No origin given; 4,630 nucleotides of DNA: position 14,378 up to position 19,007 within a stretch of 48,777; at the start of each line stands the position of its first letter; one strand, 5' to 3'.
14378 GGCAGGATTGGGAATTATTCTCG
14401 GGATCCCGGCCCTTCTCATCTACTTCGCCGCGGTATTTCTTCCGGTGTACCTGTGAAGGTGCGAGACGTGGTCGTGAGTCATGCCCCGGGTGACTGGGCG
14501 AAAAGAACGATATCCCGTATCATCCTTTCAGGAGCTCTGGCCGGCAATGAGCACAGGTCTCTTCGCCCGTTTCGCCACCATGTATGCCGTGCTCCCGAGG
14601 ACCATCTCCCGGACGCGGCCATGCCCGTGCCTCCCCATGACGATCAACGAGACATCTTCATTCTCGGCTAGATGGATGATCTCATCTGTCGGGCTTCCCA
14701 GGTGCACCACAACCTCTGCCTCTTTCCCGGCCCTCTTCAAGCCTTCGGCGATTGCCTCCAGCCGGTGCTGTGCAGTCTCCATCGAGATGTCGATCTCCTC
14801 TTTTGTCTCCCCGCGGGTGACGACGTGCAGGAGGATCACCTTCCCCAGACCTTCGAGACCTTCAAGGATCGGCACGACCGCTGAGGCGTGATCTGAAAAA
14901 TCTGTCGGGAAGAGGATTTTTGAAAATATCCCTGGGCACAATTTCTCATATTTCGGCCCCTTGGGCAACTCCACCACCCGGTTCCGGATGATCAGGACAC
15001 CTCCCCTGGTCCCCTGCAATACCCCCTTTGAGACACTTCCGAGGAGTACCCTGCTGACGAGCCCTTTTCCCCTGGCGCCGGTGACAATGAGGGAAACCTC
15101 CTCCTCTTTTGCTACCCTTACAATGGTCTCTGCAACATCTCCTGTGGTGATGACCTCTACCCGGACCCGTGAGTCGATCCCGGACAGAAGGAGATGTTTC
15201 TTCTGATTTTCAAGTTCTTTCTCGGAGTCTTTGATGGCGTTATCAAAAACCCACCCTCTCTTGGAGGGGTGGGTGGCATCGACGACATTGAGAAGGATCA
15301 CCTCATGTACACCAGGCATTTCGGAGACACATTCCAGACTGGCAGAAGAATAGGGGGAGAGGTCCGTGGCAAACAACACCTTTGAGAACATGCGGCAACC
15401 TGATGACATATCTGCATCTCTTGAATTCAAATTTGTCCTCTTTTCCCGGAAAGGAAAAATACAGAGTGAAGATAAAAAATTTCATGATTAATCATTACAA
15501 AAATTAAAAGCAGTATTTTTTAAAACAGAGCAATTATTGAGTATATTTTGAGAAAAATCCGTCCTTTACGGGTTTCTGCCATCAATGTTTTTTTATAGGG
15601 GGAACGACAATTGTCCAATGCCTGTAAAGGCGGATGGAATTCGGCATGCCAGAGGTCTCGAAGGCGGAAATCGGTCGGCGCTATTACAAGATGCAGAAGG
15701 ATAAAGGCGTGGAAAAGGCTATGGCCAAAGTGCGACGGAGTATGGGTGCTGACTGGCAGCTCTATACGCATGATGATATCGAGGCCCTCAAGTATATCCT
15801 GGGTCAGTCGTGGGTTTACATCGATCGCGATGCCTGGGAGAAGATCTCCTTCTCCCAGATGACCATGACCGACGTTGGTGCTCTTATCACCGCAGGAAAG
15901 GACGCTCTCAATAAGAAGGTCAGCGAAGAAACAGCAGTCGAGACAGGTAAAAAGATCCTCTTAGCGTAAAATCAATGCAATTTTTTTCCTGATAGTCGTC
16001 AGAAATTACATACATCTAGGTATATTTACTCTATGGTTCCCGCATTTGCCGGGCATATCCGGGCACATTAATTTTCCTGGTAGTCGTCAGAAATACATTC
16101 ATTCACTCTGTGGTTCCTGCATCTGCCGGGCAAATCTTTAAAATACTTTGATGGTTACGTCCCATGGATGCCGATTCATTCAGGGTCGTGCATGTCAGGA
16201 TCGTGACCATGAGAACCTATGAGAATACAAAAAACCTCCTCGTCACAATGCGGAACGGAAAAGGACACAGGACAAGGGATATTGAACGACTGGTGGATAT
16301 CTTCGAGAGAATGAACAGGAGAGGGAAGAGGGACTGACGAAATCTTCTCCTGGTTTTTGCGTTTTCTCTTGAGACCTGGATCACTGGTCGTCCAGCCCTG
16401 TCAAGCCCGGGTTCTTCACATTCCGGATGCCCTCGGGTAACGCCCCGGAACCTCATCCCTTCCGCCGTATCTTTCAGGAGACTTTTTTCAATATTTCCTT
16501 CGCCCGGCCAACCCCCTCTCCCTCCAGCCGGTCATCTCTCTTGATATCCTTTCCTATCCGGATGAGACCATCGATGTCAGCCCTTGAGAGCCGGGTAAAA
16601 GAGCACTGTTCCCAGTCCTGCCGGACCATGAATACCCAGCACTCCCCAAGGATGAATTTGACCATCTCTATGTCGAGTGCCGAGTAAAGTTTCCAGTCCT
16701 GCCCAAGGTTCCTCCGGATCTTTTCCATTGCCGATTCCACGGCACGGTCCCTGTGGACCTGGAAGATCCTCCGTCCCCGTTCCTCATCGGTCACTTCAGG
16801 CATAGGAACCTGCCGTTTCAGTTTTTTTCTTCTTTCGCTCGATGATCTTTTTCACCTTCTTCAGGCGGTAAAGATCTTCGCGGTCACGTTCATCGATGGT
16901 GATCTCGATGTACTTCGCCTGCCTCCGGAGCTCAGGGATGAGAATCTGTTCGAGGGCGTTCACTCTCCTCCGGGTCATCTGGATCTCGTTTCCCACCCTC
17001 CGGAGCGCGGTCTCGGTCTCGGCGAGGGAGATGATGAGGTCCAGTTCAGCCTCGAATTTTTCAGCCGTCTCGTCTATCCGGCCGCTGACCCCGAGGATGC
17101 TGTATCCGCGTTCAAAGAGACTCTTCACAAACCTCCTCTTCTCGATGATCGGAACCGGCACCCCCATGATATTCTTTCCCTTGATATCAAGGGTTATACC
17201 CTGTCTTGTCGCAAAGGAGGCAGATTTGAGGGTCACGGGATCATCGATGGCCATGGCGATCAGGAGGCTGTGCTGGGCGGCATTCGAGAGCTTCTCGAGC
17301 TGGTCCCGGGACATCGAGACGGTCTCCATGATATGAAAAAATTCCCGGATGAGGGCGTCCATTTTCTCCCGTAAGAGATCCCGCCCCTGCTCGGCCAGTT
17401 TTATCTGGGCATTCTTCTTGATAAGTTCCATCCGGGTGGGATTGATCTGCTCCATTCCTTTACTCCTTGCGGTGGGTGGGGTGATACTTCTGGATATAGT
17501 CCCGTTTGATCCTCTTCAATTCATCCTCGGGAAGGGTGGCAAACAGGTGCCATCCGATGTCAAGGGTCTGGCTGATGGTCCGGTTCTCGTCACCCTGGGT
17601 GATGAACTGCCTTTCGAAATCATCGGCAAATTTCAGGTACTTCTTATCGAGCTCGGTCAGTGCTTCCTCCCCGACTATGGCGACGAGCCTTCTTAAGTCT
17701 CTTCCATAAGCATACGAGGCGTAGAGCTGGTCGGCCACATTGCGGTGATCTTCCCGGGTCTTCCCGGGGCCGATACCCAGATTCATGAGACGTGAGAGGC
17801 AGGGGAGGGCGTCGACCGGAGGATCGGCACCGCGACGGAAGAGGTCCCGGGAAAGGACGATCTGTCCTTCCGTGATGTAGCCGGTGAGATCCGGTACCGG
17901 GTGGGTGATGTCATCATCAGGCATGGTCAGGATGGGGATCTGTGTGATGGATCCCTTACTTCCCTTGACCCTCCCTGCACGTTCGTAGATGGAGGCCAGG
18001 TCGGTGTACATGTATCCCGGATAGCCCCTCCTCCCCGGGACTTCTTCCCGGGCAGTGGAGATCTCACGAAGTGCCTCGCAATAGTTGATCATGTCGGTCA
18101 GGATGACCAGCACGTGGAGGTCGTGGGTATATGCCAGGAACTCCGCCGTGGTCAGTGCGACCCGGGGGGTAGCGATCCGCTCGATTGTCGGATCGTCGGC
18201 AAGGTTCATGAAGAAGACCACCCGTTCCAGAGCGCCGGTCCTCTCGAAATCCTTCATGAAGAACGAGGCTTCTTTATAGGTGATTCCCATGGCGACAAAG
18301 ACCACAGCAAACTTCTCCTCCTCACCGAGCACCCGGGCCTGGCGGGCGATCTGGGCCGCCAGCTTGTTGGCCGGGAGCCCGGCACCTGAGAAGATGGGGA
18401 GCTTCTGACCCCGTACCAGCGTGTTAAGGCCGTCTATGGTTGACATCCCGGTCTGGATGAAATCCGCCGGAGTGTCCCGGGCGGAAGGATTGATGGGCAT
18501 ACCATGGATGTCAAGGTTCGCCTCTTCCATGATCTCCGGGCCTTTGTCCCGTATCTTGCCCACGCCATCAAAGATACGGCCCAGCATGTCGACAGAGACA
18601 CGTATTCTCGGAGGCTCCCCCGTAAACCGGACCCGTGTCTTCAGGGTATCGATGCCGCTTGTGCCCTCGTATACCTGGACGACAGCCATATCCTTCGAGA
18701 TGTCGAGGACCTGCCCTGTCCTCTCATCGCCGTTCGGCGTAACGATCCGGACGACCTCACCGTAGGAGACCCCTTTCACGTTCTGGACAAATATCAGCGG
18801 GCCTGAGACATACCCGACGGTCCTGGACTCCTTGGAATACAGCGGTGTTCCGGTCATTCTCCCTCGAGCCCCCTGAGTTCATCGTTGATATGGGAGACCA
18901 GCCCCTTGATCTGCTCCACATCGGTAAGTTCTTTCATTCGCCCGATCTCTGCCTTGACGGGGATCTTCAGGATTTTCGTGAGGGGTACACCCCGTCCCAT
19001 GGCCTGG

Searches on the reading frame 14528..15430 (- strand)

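Call 43: search_protein_families(library=pfam, proteins=[window:14528-15430:-], max_evalue=0.001)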
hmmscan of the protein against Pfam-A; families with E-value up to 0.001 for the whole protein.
window:14528-15430:- (300 aa): 1 family
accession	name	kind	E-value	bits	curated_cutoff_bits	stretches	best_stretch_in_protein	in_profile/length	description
PF00582.32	Usp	-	1.4e-43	149.3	24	2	14-149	1-141/141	Universal stress protein family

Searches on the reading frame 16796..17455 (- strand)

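Call 4: search_protein_families(library=pfam, proteins=[window:16796-17455:-], max_evalue=0.01)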
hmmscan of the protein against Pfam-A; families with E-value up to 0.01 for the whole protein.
window:16796-17455:- (219 aa): 1 family
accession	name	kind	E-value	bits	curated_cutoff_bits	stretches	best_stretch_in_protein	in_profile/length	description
PF01813.22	ATP-synt_D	-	6.9e-51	173.3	25.7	1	10-203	1-196/196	ATP synthase subunit D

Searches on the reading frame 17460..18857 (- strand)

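Call 4: search_protein_families(library=pfam, proteins=[window:17460-18857:-], max_evalue=0.01)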
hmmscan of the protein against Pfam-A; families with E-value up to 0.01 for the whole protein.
window:17460-18857:- (465 aa): 4 families
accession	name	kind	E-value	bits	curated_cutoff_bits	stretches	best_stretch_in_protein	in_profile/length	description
PF00006.31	ATP-synt_ab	-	5.9e-76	255.3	29.5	1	137-355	1-213/213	ATP synthase alpha/beta family, nucleotide-binding domain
PF22919.1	ATP-synt_VA_C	-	4.7e-32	110.5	24.7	1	361-458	2-100/101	C-terminal domain of V and A type ATP synthase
PF02874.29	ATP-synt_ab_N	-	5.8e-15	56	20.9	1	17-80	4-69/69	ATP synthase alpha/beta family, beta-barrel domain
PF09378.16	HAS-barrel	-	0.00014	22.4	25.2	1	16-61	10-54/90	HAS barrel domain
